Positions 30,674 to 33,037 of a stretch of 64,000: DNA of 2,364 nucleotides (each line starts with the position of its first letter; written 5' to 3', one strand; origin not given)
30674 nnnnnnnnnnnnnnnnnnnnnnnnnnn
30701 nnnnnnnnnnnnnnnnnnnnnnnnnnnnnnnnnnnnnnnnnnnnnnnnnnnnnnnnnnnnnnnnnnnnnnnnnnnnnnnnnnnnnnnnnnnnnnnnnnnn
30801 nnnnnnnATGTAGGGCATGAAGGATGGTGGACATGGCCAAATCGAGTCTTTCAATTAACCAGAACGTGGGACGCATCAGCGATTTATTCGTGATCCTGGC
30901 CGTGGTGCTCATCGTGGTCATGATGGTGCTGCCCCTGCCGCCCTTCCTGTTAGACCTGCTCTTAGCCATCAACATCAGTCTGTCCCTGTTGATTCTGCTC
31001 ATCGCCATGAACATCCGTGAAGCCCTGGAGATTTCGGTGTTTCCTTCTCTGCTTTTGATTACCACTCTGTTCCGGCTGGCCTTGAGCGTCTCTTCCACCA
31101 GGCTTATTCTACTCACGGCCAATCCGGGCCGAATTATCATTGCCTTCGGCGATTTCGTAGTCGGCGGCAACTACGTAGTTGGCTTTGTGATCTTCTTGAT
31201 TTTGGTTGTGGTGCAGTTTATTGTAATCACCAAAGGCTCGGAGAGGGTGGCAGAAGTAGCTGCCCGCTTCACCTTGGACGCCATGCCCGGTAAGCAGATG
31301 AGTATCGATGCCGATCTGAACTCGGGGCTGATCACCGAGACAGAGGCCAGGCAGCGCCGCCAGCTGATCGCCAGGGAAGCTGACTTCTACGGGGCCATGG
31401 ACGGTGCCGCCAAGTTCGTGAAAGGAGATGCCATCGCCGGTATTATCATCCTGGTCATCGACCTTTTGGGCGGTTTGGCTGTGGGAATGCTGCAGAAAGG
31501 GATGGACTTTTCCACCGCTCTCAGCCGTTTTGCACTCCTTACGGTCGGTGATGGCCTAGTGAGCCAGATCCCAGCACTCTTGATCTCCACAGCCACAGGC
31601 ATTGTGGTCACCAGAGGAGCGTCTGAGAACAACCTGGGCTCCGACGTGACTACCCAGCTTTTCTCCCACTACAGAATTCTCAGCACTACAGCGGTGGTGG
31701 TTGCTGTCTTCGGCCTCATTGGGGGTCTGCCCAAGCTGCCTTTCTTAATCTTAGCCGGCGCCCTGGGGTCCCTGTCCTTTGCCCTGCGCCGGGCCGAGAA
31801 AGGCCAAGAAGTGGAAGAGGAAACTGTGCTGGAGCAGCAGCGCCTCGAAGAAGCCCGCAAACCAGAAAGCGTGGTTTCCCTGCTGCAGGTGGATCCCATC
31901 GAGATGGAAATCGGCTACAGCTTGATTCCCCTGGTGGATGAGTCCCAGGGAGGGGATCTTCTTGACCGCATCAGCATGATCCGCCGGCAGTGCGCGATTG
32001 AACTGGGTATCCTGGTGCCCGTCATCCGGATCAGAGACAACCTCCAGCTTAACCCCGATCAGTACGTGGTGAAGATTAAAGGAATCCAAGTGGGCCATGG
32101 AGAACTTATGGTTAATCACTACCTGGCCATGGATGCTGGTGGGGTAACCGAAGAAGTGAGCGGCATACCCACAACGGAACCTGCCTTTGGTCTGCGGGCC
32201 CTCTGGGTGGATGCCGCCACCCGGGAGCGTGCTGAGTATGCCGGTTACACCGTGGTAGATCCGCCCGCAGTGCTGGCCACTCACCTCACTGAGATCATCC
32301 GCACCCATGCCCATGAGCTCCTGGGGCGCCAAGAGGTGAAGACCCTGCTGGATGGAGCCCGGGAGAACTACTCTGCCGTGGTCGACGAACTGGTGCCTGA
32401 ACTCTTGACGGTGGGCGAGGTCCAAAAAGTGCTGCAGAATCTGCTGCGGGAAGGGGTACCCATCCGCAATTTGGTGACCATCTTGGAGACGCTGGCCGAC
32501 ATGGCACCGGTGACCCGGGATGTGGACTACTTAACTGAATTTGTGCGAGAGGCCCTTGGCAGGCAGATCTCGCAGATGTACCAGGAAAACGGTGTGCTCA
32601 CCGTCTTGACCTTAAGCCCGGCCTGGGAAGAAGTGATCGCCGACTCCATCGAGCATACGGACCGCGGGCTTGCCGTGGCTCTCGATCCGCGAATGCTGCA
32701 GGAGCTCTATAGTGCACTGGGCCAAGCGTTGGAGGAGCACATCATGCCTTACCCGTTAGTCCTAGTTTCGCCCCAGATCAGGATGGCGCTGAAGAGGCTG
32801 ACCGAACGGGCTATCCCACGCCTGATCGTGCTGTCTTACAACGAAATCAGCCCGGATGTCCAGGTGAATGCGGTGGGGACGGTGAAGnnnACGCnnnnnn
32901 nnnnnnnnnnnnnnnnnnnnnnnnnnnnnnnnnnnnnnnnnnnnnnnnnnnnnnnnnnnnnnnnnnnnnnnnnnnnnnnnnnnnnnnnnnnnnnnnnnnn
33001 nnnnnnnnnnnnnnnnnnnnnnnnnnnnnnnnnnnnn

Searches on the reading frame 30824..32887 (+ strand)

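Call 67: search_protein_families(library=pfam, proteins=[window:30824-32887:+], max_evalue=1e-8)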
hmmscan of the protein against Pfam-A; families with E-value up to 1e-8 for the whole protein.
window:30824-32887:+ (688 aa): 1 family
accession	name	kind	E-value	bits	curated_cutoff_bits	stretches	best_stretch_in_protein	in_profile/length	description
PF00771.25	FHIPEP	-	6.1e-277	920.9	29.1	1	30-679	1-656/657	FHIPEP family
